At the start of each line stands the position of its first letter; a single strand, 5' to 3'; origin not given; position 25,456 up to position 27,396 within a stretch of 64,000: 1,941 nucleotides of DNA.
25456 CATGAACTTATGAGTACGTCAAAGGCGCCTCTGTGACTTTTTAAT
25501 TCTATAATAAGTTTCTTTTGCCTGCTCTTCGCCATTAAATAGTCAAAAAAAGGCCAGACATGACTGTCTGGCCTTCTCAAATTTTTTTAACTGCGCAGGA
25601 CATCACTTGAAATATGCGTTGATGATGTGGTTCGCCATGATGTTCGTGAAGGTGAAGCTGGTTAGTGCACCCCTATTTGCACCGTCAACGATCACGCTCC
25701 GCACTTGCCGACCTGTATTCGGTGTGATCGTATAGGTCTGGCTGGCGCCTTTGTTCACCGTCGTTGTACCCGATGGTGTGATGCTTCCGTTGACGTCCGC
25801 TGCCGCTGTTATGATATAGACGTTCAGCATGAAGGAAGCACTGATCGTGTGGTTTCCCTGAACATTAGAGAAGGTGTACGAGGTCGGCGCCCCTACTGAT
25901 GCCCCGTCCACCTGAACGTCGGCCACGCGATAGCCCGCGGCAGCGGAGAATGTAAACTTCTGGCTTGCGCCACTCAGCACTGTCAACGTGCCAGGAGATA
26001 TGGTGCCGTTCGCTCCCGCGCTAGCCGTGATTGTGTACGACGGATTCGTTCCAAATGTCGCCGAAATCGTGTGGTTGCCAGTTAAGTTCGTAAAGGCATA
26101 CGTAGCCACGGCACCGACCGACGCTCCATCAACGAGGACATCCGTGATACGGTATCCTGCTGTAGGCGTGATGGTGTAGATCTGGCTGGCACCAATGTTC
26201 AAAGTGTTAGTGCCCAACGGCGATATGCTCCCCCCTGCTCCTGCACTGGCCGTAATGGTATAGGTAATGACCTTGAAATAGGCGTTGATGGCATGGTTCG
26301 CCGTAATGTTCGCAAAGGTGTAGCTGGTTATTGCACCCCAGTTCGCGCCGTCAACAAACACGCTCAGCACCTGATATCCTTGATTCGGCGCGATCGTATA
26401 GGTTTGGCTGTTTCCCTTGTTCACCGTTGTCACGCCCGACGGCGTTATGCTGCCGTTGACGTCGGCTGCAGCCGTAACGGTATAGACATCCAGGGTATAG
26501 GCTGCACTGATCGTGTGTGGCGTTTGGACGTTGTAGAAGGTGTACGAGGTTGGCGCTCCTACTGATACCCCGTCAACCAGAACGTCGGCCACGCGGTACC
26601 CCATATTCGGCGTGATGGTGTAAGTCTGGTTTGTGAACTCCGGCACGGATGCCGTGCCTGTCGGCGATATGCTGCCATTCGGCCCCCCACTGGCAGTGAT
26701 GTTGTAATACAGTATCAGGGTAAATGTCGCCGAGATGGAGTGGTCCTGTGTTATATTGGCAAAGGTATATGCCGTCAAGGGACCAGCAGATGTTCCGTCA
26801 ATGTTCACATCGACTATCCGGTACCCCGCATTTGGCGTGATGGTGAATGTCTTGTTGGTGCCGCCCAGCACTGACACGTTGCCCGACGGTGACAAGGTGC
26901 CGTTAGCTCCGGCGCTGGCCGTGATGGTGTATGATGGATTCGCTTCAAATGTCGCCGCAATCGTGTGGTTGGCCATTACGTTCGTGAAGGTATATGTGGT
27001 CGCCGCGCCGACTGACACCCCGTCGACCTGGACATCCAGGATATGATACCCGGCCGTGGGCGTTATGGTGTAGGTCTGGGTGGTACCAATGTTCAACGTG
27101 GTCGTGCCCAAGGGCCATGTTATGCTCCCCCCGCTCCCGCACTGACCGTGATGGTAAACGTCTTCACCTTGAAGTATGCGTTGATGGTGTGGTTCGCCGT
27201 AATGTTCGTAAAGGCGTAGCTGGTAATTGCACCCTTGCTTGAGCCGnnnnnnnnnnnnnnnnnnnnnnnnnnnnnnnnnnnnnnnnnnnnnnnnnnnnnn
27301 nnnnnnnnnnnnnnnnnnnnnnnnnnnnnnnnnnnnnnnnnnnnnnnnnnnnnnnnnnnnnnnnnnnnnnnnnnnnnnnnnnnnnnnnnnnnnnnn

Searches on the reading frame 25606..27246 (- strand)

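Call 10: search_protein_families(library=pfam, proteins=[window:25606-27246:-], max_evalue=0.01)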
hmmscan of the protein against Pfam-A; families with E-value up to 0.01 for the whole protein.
window:25606-27246:- (547 aa): 3 families
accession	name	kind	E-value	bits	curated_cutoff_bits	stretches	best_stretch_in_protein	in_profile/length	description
PF18998.6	Flg_new_2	-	1.8e-28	98.7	23.6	5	106-177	1-71/73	Divergent InlB B-repeat domain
PF05494.18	MlaC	-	1.3e-09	38.5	26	0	64-99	125-160/166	MlaC protein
PF02470.25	MlaD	-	3e-05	24.6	25.1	0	368-422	19-71/81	MlaD protein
